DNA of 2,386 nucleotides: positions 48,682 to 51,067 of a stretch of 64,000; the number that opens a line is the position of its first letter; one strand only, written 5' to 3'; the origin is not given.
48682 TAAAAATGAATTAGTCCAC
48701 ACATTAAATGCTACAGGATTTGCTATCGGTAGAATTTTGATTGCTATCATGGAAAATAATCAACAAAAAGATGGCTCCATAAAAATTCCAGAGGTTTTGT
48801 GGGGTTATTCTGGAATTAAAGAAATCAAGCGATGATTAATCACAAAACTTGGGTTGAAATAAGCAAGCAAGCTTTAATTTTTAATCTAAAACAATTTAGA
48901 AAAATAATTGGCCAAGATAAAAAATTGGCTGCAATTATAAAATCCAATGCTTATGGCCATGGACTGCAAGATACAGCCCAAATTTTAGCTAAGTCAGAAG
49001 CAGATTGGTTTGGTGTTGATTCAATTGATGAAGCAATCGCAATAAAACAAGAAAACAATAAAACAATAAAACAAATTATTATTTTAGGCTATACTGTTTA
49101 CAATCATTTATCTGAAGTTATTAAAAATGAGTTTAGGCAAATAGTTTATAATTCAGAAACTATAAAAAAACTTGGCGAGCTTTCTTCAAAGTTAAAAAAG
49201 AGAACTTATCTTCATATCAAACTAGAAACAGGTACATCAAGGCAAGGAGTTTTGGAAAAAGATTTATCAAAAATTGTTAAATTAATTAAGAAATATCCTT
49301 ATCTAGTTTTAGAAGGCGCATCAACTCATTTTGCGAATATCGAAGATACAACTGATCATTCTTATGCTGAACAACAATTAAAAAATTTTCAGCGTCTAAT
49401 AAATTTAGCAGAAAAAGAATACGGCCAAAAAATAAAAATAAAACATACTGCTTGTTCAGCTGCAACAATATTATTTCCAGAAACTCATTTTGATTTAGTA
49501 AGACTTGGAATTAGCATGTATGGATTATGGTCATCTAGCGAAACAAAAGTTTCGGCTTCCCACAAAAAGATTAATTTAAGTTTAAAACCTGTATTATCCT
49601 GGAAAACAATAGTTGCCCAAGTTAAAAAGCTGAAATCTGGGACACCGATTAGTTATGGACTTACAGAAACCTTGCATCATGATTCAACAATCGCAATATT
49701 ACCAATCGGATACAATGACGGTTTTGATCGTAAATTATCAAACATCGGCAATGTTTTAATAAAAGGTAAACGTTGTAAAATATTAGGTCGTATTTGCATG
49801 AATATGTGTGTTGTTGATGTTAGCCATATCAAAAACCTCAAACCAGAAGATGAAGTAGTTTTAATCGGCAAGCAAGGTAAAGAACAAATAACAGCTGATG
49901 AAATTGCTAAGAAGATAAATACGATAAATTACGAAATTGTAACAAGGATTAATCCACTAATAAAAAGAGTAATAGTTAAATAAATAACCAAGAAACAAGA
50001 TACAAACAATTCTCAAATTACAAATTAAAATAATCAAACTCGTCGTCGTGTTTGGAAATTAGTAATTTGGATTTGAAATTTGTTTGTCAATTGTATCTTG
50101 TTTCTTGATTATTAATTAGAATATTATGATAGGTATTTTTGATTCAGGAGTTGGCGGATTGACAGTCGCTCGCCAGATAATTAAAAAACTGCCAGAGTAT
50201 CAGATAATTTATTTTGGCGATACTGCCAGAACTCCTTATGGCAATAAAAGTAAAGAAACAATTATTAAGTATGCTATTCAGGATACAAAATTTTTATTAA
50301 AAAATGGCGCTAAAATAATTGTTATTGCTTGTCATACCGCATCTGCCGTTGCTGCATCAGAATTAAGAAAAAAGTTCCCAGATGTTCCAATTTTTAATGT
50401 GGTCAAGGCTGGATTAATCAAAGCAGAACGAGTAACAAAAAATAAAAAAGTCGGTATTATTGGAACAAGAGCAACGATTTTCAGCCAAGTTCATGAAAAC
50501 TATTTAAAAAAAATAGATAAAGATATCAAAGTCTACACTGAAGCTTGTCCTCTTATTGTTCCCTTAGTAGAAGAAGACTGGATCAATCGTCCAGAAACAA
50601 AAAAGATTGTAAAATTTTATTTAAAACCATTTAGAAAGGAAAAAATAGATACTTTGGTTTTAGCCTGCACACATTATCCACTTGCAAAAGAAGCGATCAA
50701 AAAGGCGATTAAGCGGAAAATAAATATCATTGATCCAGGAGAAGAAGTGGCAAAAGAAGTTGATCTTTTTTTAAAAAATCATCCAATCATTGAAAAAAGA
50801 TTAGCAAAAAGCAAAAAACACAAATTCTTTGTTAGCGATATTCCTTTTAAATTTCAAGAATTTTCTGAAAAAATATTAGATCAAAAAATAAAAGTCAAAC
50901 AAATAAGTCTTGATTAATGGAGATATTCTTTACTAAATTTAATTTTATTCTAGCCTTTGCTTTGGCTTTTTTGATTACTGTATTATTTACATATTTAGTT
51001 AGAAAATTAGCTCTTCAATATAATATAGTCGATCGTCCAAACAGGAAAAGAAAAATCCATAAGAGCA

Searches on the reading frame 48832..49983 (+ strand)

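Call 35: search_protein_families(library=pfam, proteins=[window:48832-49983:+])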
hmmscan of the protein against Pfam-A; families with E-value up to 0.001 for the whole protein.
window:48832-49983:+ (383 aa): 2 families
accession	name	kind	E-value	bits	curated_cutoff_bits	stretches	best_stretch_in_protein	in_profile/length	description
PF01168.26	Ala_racemase_N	-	5.5e-50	170.6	24.1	1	10-232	1-218/220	Alanine racemase, N-terminal domain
PF00842.27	Ala_racemase_C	-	4e-46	156.2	25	1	254-380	1-126/127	Alanine racemase, C-terminal domain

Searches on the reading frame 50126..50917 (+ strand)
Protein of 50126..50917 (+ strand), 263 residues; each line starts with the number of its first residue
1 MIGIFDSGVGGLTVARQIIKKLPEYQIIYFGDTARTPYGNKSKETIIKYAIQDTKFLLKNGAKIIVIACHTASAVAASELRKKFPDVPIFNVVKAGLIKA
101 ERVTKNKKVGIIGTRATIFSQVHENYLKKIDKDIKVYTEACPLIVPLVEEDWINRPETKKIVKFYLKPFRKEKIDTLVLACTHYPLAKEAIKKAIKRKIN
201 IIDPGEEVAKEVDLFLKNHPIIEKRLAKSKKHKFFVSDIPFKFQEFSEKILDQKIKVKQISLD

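Call 35: search_protein_families(library=pfam, proteins=[window:50126-50917:+])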
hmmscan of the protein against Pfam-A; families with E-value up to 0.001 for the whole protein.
window:50126-50917:+ (263 aa): 1 family
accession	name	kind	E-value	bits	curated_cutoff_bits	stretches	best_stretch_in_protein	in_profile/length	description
PF01177.27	Asp_Glu_race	-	5.8e-21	75.7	31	1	22-210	25-209/211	Asp/Glu/Hydantoin racemase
